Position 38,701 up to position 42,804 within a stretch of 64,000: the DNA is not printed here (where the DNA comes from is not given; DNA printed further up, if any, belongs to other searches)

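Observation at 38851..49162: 10.3-kb operon inside a glycan locus: a tail-fibre-like repeat protein plus two giant paralogous secreted proteins of unknown function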

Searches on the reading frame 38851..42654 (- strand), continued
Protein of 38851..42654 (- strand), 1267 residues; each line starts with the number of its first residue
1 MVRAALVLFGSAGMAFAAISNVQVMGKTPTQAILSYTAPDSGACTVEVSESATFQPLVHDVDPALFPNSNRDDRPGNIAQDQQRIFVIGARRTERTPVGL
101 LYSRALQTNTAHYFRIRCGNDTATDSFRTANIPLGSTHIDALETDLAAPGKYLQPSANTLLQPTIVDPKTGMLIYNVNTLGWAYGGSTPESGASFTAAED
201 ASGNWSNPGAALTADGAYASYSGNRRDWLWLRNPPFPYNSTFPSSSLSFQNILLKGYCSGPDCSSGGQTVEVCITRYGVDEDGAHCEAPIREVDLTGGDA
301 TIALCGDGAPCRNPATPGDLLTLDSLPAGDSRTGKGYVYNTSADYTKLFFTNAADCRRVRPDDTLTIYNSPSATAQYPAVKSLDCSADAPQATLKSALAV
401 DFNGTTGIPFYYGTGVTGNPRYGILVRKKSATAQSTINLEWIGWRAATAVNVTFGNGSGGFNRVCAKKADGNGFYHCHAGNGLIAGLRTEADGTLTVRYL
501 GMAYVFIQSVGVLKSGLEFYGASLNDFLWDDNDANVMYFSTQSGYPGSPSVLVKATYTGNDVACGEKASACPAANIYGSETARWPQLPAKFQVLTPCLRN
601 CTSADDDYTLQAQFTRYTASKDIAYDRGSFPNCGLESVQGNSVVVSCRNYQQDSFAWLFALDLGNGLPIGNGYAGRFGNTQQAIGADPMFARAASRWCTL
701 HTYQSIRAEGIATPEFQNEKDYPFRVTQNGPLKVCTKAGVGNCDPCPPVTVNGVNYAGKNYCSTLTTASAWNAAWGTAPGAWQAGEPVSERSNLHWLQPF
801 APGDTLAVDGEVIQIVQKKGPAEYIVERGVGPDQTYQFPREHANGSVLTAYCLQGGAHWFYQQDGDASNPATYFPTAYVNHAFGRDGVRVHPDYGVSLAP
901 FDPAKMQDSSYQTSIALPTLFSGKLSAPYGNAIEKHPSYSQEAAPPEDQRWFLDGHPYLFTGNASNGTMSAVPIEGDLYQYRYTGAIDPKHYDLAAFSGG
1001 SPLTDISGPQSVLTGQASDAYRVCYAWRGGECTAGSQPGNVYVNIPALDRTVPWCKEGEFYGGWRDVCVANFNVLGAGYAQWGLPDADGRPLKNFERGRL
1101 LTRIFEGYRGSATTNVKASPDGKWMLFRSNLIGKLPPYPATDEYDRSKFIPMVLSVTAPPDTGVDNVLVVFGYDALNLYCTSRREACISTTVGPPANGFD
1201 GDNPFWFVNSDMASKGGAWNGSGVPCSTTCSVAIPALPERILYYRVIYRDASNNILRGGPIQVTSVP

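Call 34: predict_structure(alignment_id=A1)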
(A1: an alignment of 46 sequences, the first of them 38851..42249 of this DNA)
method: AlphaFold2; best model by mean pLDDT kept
length: 1132 residues; sequences in the alignment: 46
mean_pLDDT: 88.2   pTM: 0.86
mean pLDDT of the five models: 88.2, 88.0, 87.7, 86.9, 85.3
residues with pLDDT >= 90: 674; 70-90: 389; 50-70: 55; < 50: 14
segments of 3 or more residues with pLDDT < 50: 269-271, 1081-1083
pLDDT, mean of each block of 10 residues (from residue 1): 73 84 80 88 90 90 92 95 94 89 83 89 94 92 83 89 91 76 70 74 85 88 84 63 90 93 71 63 72 93 95 91 83 96 95 96 97 85 87 94 95 94 97 95 92 96 90 95 95 94 95 93 96 93 93 95 93 93 92 96 89 94 96 96 94 94 95 94 96 87 94 95 96 96 91 91 95 92 82 69 92 92 68 77 82 84 88 90 92 90 92 78 66 81 90 78 86 80 95 94 82 90 90 93 89 88 82 66 69 93 92 92 93 87
secondary structure, 60 per line:
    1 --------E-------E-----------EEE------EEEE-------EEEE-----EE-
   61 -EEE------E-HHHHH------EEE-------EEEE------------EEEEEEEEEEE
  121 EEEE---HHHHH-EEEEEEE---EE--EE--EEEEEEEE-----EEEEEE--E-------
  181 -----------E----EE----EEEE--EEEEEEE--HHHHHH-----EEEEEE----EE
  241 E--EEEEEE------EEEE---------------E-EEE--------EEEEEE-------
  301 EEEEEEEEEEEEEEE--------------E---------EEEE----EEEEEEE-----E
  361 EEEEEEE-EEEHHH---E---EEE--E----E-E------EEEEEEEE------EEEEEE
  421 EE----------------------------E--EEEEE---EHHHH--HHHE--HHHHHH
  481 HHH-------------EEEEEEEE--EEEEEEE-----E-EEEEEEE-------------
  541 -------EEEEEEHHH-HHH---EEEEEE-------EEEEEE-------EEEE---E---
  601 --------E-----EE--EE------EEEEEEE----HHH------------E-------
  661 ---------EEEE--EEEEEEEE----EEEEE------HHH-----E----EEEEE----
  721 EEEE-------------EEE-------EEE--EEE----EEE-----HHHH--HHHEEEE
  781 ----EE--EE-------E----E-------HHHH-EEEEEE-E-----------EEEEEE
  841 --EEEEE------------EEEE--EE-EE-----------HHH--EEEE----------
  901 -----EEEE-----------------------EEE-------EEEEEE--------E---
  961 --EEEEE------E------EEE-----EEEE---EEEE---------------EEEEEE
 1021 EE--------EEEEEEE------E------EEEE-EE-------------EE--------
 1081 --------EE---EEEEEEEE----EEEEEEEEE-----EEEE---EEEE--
elements in order (helices of 4 or more, strands of 3 or more residues): E29-31 E38-41 E49-52 E62-64 H73-77 E84-86 E94-97 E110-124 H128-132 E134-140 E152-159 E165-170 E203-206 E209-215 H218-223 E229-234 E239-241 E244-249 E256-259 E277-279 E288-293 E301-315 E340-343 E348-354 E360-367 E369-371 E382-384 E401-408 E415-422 E454-458 H463-466 H475-483 E497-504 E507-513 E521-527 E548-553 E564-569 E577-582 E590-593 E627-633 E670-673 E676-683 E688-692 E712-716 E721-724 E738-740 E748-750 E753-755 E760-762 H768-771 E777-780 H811-814 E816-821 E835-840 E843-847 E860-863 E887-890 E906-909 E933-935 E943-948 E963-967 E981-983 E989-992 E996-999 E1015-1022 E1031-1037 E1051-1054 E1094-1101 E1106-1114 E1120-1123 E1127-1130

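Call 36: fold_search(model_id=the predicted structure, library=pdb)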
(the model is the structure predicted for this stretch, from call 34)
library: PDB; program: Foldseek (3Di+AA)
matches with E <= 10: 1298; with E <= 0.001: 5
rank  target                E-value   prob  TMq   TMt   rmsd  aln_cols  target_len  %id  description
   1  9bfp_A                1.8e-05  0.16  0.07  0.07  35.2      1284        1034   10  Cryo-EM structure of Sevenless extracellular domain (monomer) (released 2025-01-29)
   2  9ozi_A                3.0e-04  0.25  0.08  0.06  38.3      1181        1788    8  Cryo-EM structure of chicken ROS1 in apo-state. This is the complete map and model. (released 2026-02-25)
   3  8wa2_C                4.1e-04  0.06  0.06  0.05  57.8      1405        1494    9  cryo-EM structure of native mastigonemes isolated from Chlamydomonas reinhardtii at 3.0 angstrom resolution (released 2024-04-10)
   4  9bfs_A                5.1e-04  0.07  0.07  0.06  32.5      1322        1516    9  Cryo-EM structure of Sevenless extracellular domain (dimer, pH 6.6) (released 2025-01-29)
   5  4a2m_C                5.6e-04  0.18  0.09  0.12  28.8      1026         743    9  Structure of the periplasmic domain of the heparin and heparan sulphate sensing hybrid two component system BT4663 in  (released 2012-05-02)
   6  8k35_A                1.0e-03  0.08  0.07  0.09  35.3      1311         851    7  Structure of the bacteriophage lambda tail tip complex (released 2023-11-15)
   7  8wa2_D                1.1e-03  0.04  0.06  0.05  58.0      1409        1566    9  cryo-EM structure of native mastigonemes isolated from Chlamydomonas reinhardtii at 3.0 angstrom resolution (released 2024-04-10)
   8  9ozc_A                1.2e-03  0.09  0.08  0.06  56.6      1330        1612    8  Cryo-EM structure of 1:2:1 ROS1/NEL/NICOL holo-complex, conformation 1. (released 2026-02-25)
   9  6bm0_A                1.2e-03  0.08  0.07  0.07  33.9       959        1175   10  Cryo-EM structure of human CPSF-160-WDR33 complex at 3.8 A resolution (released 2017-11-22)
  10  9bfq_A                3.2e-03  0.06  0.06  0.07  34.7      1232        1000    9  Cryo-EM structure of Sevenless in complex with Bride of Sevenless (released 2025-01-29)
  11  8q6t_I                3.9e-03  0.03  0.05  0.05  98.0      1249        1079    8  Helical reconstruction of the relaxed thick filament from FIB milled left ventricular mouse myofibrils (released 2023-11-01)
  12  3va6_B                5.6e-03  0.06  0.07  0.08  29.9       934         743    9  Crystal Structure of the extracellular domain of the putative hybrid two component system BT4673 from B. thetaiotaomic (released 2012-06-13)
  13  3va6_A                7.7e-03  0.08  0.08  0.11  28.7       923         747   10  Crystal Structure of the extracellular domain of the putative hybrid two component system BT4673 from B. thetaiotaomic (released 2012-06-13)
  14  8uin_A                7.7e-03  0.04  0.06  0.08  29.6       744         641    9  Structure of the C3bBb-albicin complex (released 2024-05-08)
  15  8rk3_b                9.0e-03  0.08  0.08  0.10  34.9       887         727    9  Bacteriophage JBD30 baseplate - composite structure (released 2024-08-14)
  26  5uas_B                3.5e-02  0.16  0.12  0.21  17.3       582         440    8  Structure of a new family of Polysaccharide lyase PL25-Ulvanlyase bound to -[GlcA(1-4)Rha3S]- (released 2017-03-29)
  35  2h41                  4.6e-02  0.99  0.06  0.54   4.9       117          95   12  Solution structure of the second type III domain of human Fibronectin: minimized average structure (released 2007-04-10)
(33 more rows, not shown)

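Call 39: search_protein_families(library=pfam, alignment_id=A3, max_evalue=1)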
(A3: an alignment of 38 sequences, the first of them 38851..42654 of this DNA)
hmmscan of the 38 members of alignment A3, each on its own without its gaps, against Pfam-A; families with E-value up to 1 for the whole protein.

A. member 1, window:38851-42654:- (1267 aa): 0 families

B. families by the number of members that match (of 38 scanned): 11 families
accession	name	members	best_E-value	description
PF16655.11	PhoD_N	2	0.069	PhoD-like phosphatase, N-terminal domain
PF12740.14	PETase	1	0.013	PET hydrolase-like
PF07472.16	PA-IIL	1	0.015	Fucose-binding lectin II (PA-IIL)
PF24192.1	DUF7417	1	0.046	Domain of unknown function (DUF7417)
PF00127.26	Copper-bind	1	0.074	Copper binding proteins, plastocyanin/azurin family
PF16656.11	Pur_ac_phosph_N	1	0.1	Purple acid Phosphatase, N-terminal domain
PF01134.28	GIDA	1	0.19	Glucose inhibited division protein A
PF24317.1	PSI_Plexin-B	1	0.22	Plexin-B, PSI domain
PF19067.5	DUF5763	1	0.35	Family of unknown function (DUF5763)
PF12071.13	DUF3551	1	0.57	Protein of unknown function (DUF3551)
PF18676.6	MBG_2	1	0.85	MBG domain (YGX type)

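Call 46: fold_search(model_id=the predicted structure, library=viral)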
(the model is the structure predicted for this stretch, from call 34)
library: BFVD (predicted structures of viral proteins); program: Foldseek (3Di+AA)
matches with E <= 10: 1174; with E <= 0.001: 42
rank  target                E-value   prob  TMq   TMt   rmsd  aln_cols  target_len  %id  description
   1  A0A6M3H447            1.0e-05  0.25  0.07  0.06  36.6      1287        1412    9  (no name in the UniProt tables at hand)
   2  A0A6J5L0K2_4          1.3e-05  0.35  0.09  0.08  32.7      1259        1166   10  YHYH domain-containing protein [uncultured Caudovirales phage]
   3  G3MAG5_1              1.6e-05  0.69  0.12  0.16  38.6      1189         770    8  Gp424 [Bacillus phage G]
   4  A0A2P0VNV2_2          2.9e-05  0.08  0.05  0.04  49.1      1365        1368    9  Fibronectin type III domain-containing protein [Tetraselmis virus 1]
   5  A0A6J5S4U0            3.1e-05  0.20  0.10  0.09  37.9      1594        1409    9  Uncharacterized protein [uncultured Caudovirales phage]
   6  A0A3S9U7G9            3.2e-05  0.21  0.08  0.08  37.6      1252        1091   10  (no name in the UniProt tables at hand)
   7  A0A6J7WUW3            3.6e-05  0.16  0.07  0.07  49.9      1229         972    9  Fibronectin type-III domain-containing protein [uncultured Caudovirales phage]
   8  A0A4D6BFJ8            4.4e-05  0.54  0.11  0.15  27.1      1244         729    8  (no name in the UniProt tables at hand)
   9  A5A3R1                4.4e-05  0.16  0.07  0.06  33.6      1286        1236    9  (no name in the UniProt tables at hand)
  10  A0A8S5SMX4            5.8e-05  0.28  0.10  0.12  25.3      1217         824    7  Stabilization protein [Siphoviridae sp. ct7Qv4]
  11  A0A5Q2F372            6.8e-05  0.35  0.07  0.07  27.0       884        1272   10  Tip attachment protein J domain-containing protein [Serratia phage JS26]
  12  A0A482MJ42            7.1e-05  0.44  0.09  0.09  39.3       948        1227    9  Uncharacterized protein [Nodularia phage vB_NspS-kac65v151]
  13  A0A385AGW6            8.3e-05  0.85  0.11  0.11  28.9       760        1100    8  Tail protein [Methanobacterium virus Drs3]
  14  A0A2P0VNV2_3          8.3e-05  0.07  0.05  0.05  50.9      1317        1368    9  Fibronectin type III domain-containing protein [Tetraselmis virus 1]
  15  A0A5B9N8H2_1          8.8e-05  0.18  0.07  0.08  41.6      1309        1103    8  (no name in the UniProt tables at hand)
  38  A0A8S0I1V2            8.3e-04  0.06  0.06  0.05  36.8      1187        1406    9  (no name in the UniProt tables at hand)
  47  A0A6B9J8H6            1.3e-03  0.30  0.11  0.13  26.2      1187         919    8  (no name in the UniProt tables at hand)
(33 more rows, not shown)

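Call 53: search_protein_families(library=pfam, proteins=[L016:4567-5709:+, L032:9014-9988:+, L038:7961-8845:+, L042:8667-9905:+, L002:2693-3841:+, P0012, P0011], max_evalue=0.01)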
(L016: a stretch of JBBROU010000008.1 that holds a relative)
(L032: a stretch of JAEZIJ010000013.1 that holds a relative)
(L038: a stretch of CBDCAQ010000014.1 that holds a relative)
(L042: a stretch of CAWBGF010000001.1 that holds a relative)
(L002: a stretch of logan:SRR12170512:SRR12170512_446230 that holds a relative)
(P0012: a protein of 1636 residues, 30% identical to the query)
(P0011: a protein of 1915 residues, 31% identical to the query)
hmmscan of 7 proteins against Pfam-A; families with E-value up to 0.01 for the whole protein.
L016:4567-5709:+ (380 aa): 0 families

L032:9014-9988:+ (324 aa): 0 families

L038:7961-8845:+ (294 aa): 0 families

L042:8667-9905:+ (412 aa): 0 families

L002:2693-3841:+ (382 aa): 0 families

P0012 (1636 aa): 5 families
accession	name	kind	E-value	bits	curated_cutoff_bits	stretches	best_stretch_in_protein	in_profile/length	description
PF13385.13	Laminin_G_3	-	2.8e-16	60.4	27.6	1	1273-1425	2-150/151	Concanavalin A-like lectin/glucanases superfamily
PF10102.14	DUF2341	-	1.2e-11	45.3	23.4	1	1161-1225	1-65/84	Domain of unknown function (DUF2341)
PF01471.23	PG_binding_1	-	4.2e-10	40.1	23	1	1530-1587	2-53/57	Putative peptidoglycan binding domain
PF16656.11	Pur_ac_phosph_N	-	1.3e-08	35.7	30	1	1012-1093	6-93/93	Purple acid Phosphatase, N-terminal domain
PF00041.27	fn3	-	1.3e-08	35.3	25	1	1009-1091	3-82/84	Fibronectin type III domain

P0011 (1915 aa): 3 families
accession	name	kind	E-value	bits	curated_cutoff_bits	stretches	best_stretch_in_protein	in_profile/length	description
PF07679.22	I-set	-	6.4e-12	45.8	23.7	0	1262-1291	6-35/90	Immunoglobulin I-set domain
PF17766.7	fn3_6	-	2.4e-06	28.1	26.4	0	1144-1201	16-74/99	Fibronectin type-III domain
PF21337.3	Peptidase_M17_N_1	-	0.004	17.7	27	0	1009-1057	33-81/118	M17 aminopeptidase, N-terminal domain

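Call 70: search_protein_families(library=phrogs, alignment_id=A3, max_evalue=1)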
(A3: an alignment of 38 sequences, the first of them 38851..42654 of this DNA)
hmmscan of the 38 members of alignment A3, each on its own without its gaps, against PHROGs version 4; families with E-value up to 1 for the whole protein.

A. member 1, window:38851-42654:- (1267 aa): 1 family
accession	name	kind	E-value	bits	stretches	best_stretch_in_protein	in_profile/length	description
phrog_22657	-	unknown function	0.3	9.6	1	392-440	782-830/1185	-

B. families by the number of members that match (of 38 scanned): 10 families
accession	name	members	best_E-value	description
phrog_20426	-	1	0.071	-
phrog_2591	-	1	0.15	-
phrog_21424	-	1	0.15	-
phrog_19632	-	1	0.22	-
phrog_22657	-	1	0.3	-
phrog_28738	-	1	0.34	-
phrog_8704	-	1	0.35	tail protein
phrog_20156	-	1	0.4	-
phrog_26800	-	1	0.43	-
phrog_30577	-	1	0.55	-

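Call 71: find_encoding_contigs(protein=P0001, flank=1000, max_places=3)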
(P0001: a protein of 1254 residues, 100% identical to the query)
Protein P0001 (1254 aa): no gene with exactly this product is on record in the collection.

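Call 72: list_cluster_members(proteins=[P0001, P0004, P0109, P0012])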
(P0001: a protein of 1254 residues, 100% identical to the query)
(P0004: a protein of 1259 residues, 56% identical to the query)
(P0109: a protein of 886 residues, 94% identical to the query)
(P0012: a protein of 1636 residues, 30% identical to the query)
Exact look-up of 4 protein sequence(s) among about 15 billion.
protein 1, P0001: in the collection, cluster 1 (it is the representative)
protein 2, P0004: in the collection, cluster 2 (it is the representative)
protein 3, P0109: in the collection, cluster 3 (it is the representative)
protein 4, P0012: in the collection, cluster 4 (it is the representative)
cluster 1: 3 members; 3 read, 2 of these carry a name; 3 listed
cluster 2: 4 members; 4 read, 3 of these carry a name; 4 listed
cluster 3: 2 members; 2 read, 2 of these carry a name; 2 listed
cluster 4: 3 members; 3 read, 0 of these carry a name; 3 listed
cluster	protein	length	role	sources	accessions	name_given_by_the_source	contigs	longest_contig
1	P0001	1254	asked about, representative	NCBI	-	-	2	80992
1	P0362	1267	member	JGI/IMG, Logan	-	hypothetical protein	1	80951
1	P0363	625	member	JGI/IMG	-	hypothetical protein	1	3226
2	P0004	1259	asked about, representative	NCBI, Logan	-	-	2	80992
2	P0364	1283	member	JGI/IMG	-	hypothetical protein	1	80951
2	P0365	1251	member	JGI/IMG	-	hypothetical protein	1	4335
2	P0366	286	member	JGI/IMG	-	hypothetical protein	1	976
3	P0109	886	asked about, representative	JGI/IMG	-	hypothetical protein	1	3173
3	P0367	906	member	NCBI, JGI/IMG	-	hypothetical protein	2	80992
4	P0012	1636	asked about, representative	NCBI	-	-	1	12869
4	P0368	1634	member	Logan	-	-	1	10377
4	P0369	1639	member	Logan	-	-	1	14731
